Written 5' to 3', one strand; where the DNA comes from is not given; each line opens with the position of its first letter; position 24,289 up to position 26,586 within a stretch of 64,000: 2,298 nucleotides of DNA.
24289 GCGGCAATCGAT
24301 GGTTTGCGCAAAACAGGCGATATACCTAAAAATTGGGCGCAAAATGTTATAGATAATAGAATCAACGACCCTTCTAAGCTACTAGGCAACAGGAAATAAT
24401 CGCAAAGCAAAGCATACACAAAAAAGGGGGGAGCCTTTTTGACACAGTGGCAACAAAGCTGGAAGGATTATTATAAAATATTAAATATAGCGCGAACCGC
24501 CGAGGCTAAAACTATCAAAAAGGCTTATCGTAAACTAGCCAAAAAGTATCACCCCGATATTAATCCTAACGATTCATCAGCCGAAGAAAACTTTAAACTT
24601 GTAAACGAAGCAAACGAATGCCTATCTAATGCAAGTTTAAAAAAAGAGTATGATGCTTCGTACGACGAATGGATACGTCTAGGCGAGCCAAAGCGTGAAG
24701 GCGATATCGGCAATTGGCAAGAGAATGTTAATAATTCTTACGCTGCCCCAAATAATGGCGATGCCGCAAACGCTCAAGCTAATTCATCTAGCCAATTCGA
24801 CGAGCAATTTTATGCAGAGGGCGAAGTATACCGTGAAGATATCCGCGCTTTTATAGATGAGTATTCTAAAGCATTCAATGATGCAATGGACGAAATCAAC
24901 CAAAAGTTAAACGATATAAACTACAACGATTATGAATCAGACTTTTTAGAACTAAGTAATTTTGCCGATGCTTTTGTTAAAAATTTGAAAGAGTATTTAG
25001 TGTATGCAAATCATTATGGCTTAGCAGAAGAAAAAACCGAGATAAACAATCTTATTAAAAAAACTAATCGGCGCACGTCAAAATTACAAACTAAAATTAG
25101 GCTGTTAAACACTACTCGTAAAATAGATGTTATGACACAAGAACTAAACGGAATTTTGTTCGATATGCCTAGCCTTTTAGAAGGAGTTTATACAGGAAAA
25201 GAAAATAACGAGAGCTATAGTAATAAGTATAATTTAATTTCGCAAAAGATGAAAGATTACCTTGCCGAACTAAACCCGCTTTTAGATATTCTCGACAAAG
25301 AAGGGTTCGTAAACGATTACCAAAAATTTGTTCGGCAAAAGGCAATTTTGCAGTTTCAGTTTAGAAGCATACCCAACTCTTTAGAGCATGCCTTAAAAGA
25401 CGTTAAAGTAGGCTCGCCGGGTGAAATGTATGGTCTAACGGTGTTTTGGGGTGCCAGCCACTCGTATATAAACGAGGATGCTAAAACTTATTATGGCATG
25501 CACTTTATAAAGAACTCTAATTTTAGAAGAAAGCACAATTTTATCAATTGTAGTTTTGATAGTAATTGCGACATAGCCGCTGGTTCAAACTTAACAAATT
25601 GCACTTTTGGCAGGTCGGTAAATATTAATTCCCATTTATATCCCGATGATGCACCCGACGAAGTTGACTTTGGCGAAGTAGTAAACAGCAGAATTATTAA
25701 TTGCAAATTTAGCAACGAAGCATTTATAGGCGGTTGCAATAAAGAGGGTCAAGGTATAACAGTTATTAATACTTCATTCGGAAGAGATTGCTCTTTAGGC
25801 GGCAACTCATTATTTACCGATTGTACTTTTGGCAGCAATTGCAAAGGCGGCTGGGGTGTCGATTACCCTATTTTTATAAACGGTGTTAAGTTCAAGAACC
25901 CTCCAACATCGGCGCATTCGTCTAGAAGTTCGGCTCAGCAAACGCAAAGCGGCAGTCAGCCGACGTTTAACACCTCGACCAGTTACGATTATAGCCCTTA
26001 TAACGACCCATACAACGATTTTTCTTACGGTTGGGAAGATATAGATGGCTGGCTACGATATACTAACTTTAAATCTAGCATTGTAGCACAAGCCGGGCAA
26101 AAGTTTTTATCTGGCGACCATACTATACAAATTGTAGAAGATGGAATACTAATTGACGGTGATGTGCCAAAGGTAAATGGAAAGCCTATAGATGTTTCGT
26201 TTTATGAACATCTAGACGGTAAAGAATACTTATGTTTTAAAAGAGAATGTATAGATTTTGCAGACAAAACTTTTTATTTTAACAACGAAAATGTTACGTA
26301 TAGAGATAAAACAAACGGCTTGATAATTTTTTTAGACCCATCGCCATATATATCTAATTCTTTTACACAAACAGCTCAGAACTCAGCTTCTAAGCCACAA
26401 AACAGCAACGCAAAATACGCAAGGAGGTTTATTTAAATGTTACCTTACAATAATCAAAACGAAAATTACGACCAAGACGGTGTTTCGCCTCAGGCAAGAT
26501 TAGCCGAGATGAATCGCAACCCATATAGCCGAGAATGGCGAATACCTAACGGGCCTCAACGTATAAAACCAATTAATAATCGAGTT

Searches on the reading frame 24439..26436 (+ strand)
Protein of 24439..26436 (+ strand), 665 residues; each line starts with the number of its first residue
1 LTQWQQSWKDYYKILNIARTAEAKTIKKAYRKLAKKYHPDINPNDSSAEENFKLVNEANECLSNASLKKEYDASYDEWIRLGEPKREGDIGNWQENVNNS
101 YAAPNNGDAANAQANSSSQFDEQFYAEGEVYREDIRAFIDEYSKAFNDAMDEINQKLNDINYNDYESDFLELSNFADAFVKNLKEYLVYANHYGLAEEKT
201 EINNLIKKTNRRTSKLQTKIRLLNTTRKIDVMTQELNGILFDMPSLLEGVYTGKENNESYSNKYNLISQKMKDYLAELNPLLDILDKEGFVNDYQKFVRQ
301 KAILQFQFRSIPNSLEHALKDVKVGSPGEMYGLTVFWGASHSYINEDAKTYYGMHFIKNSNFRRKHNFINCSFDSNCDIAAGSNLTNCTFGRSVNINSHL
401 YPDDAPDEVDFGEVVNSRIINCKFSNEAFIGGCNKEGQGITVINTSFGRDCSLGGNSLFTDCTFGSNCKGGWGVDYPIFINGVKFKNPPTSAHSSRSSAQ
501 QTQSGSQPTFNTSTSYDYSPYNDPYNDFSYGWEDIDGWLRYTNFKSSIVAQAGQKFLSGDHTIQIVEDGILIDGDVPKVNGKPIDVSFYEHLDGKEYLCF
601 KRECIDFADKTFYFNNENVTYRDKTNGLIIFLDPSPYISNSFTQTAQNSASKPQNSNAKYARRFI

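Call 16: search_protein_families(library=ncbifam, proteins=[window:24439-26436:+], max_evalue=0.00001)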
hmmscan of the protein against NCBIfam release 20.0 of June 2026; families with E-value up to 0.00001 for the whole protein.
window:24439-26436:+ (665 aa): 13 families
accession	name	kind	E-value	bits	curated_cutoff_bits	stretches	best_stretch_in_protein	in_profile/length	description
TIGR02349.1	DnaJ_bact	equivalog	1.3e-22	80.7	377.2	1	10-82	1-73/354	molecular chaperone DnaJ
NF010874.0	PRK14281.1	equivalog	4.4e-21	75.4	619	1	9-125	3-122/397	chaperone protein DnaJ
NF008035.0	PRK10767.1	subfamily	4.6e-21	75.3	338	1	9-73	4-68/374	molecular chaperone DnaJ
NF037946.1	terminal_TopJ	equivalog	2.2e-20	72.8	300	1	8-72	4-67/810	terminal organelle assembly protein TopJ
TIGR03835.1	termin_org_DnaJ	equivalog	3e-19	68.9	512.25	1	9-73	2-65/871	terminal organelle assembly protein TopJ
NF010872.0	PRK14279.1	equivalog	1.2e-18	67.4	556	1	7-74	7-74/394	molecular chaperone DnaJ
NF010894.0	PRK14301.1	equivalog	2.7e-17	62.8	548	1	9-73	4-68/373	chaperone protein DnaJ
NF010892.0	PRK14299.1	equivalog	1.4e-16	60.6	392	1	8-73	3-67/291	chaperone protein DnaJ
NF010885.0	PRK14292.1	equivalog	1.7e-16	60.2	585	1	10-72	3-64/371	chaperone protein DnaJ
NF007618.0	PRK10266.1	equivalog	2.7e-16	59.9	403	1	8-75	3-69/306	curved DNA-binding protein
NF010871.0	PRK14278.1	equivalog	9.2e-16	57.7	502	1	9-76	3-69/378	molecular chaperone DnaJ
NF050028.1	CldAdptActJ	equivalog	1.5e-07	31.8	150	1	10-75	3-73/93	cold adaptation protein ActJcold adaptation protein ActJ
NF006948.0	PRK09430.1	equivalog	8.4e-07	28.9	162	1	5-40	196-231/267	co-chaperone DjlA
